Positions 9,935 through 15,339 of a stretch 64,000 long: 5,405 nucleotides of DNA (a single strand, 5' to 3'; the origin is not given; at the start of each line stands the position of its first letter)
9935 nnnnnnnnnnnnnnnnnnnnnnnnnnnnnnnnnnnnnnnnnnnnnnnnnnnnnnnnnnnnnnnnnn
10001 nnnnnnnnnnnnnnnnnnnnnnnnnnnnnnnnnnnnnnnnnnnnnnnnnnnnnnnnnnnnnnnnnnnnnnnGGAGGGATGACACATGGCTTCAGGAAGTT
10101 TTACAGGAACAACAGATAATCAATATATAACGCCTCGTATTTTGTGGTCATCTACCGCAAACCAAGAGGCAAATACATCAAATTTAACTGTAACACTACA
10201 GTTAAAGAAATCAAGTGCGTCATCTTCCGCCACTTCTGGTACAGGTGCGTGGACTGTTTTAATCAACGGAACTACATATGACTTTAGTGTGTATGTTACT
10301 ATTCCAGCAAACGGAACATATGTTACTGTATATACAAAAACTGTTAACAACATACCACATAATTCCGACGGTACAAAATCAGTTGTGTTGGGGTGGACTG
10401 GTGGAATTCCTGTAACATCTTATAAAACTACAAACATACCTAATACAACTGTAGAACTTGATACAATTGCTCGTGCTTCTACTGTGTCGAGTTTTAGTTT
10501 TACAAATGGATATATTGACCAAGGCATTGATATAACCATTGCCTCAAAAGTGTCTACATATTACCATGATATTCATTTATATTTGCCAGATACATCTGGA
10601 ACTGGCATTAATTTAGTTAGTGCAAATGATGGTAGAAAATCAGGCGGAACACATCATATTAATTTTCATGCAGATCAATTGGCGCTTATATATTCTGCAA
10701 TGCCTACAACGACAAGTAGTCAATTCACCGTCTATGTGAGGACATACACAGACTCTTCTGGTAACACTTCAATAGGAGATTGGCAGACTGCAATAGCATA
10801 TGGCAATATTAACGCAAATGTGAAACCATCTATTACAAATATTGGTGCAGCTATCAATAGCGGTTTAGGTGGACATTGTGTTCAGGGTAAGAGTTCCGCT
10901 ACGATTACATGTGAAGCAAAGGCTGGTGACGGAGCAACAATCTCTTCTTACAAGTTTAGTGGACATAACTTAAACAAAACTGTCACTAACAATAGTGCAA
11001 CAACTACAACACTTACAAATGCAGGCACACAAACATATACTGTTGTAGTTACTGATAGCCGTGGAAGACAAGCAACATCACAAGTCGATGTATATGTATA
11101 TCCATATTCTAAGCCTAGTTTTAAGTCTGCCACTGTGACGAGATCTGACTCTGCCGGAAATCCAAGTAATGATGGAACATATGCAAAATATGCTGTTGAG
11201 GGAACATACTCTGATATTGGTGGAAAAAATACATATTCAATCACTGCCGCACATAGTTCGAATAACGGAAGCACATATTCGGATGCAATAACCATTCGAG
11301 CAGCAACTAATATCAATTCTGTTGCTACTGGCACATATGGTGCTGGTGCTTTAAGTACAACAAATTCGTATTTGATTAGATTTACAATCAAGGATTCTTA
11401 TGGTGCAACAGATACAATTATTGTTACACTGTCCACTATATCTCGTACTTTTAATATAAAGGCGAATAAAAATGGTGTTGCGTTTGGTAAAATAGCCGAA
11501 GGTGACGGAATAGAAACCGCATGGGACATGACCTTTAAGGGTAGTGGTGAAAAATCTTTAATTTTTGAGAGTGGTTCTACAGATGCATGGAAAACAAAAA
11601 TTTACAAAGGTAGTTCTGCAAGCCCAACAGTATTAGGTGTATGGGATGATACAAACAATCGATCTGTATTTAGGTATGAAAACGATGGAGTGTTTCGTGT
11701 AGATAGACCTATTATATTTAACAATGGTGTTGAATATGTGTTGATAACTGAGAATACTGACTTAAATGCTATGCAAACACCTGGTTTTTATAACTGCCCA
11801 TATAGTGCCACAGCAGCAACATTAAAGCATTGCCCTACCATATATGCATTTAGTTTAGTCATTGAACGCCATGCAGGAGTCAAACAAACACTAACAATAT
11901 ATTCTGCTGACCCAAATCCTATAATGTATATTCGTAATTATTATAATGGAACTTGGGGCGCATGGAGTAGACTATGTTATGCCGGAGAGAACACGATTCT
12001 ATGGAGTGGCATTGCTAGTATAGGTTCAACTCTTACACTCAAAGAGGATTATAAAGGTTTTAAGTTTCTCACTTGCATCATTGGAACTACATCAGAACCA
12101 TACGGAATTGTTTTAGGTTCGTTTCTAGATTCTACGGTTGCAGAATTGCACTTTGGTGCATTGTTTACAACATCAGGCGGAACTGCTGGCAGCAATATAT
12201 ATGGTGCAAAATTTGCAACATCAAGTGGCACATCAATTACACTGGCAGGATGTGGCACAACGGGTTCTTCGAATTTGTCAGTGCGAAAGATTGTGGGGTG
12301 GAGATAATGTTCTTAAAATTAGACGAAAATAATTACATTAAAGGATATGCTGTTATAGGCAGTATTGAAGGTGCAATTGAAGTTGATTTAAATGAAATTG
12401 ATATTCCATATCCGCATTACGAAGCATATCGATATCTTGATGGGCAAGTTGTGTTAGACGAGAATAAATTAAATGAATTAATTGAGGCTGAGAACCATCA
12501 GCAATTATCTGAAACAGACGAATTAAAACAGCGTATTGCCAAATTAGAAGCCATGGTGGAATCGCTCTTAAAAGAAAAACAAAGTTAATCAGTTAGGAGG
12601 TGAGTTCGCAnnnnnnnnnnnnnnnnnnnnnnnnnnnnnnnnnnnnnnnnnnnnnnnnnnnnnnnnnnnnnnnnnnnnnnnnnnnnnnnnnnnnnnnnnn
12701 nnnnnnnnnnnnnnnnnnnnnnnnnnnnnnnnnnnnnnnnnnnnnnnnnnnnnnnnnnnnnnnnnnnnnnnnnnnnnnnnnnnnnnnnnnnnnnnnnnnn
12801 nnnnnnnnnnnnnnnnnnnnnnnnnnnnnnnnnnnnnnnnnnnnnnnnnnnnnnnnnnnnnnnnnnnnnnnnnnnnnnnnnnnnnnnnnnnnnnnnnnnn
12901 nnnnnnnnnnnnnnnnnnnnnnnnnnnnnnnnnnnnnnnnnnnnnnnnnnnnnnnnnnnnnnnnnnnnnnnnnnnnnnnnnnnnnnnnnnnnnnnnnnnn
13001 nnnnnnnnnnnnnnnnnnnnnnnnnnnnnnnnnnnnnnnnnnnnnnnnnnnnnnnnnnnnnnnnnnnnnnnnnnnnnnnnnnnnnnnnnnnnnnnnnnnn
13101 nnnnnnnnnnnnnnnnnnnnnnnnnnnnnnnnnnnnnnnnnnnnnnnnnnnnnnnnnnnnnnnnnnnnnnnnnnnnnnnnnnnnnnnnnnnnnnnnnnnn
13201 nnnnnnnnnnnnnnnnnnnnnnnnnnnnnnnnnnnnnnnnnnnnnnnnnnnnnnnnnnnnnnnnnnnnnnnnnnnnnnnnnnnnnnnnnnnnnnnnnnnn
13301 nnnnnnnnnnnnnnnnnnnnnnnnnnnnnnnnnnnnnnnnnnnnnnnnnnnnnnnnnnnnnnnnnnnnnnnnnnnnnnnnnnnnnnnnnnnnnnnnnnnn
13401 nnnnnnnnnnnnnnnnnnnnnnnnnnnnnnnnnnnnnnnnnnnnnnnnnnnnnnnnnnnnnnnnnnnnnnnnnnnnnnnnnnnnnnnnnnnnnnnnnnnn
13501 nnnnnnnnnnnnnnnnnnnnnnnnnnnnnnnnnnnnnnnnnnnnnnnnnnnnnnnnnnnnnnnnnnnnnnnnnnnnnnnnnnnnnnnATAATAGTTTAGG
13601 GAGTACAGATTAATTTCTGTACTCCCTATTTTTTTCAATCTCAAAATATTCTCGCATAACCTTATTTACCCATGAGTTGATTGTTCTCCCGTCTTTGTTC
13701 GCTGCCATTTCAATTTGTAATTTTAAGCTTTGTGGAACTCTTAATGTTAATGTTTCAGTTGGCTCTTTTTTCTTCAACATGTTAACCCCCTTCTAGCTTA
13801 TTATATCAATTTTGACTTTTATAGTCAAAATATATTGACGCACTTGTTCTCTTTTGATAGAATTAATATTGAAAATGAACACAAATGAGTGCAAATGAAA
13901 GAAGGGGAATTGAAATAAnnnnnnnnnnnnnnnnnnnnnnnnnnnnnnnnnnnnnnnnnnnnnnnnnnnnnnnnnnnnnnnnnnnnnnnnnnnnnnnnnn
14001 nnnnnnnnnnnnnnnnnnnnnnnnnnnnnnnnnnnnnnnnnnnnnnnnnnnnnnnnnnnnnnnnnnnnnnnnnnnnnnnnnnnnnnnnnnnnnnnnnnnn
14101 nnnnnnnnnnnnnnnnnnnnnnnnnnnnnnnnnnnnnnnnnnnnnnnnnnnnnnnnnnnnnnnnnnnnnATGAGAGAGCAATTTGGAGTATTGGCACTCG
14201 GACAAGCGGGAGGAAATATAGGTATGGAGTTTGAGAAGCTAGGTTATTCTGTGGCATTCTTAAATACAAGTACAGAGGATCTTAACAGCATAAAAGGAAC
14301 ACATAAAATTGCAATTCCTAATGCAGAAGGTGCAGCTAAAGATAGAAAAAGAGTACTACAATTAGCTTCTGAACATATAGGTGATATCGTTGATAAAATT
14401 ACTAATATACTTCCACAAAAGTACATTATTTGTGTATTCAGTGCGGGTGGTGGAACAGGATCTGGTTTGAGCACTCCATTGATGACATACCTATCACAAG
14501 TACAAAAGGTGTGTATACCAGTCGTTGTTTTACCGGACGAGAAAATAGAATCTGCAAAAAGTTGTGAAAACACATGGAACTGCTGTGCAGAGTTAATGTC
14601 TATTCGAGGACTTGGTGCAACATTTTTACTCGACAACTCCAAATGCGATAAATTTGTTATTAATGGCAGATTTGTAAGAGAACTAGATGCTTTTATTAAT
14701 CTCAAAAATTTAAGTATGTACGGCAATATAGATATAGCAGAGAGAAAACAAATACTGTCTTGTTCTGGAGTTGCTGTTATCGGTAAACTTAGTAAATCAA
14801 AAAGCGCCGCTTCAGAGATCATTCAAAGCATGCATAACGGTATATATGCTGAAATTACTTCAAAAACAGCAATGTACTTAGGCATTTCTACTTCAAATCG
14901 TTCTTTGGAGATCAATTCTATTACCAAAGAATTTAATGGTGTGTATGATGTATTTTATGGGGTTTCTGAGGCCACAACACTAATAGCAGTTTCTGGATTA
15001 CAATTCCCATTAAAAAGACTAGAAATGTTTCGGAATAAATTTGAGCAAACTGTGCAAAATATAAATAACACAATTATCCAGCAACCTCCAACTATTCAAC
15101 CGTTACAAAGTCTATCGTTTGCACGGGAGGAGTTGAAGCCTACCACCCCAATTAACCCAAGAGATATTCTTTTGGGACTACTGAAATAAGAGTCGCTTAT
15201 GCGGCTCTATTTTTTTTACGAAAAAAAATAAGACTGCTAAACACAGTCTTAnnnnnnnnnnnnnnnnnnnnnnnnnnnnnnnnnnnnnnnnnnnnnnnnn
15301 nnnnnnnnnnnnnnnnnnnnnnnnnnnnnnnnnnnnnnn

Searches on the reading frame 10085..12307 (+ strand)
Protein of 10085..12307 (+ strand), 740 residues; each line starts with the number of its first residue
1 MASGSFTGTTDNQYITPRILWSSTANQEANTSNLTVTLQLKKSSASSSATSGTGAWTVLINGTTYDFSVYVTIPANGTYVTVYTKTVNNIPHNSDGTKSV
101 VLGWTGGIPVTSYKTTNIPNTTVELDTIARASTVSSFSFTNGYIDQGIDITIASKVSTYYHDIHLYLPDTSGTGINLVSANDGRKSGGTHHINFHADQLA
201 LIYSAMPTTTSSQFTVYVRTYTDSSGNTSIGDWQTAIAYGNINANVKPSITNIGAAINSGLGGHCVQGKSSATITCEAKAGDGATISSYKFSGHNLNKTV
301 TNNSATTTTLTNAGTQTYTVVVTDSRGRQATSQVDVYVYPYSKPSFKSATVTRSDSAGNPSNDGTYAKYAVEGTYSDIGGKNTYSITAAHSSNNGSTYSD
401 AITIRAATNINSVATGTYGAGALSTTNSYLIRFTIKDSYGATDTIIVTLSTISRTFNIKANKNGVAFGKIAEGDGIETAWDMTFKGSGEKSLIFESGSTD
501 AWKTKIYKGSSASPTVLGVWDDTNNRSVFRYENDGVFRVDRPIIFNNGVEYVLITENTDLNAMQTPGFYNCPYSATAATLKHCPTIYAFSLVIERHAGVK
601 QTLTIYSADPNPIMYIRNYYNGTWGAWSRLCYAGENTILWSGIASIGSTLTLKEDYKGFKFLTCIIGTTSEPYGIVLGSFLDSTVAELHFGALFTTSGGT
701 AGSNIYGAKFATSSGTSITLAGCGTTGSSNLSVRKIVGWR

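Call 7: search_protein_families(library=phrogs, proteins=[window:10085-12307:+], max_evalue=0.00001)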
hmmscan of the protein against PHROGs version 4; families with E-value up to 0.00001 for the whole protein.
window:10085-12307:+ (740 aa): 2 families
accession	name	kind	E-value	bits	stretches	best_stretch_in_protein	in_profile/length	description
phrog_372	-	tail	6.5e-65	221.2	1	1-494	2-488/743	tail protein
phrog_3971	-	unknown function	1.4e-08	35.1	1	552-629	95-176/331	-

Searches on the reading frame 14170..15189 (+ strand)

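Call 104: search_protein_families(library=pfam, proteins=[window:14170-15189:+], max_evalue=0.001)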
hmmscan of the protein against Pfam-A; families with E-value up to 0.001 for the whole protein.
window:14170-15189:+ (339 aa): 2 families
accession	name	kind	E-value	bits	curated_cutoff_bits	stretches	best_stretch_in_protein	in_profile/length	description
PF00091.31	Tubulin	-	5.5e-12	46.8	33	1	7-158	4-184/190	Tubulin/FtsZ family, GTPase domain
PF22340.1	TubZ_C_3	-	4.3e-07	30.3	27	1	193-277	3-87/88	Tubulin-like protein TubZ, C-terminal domain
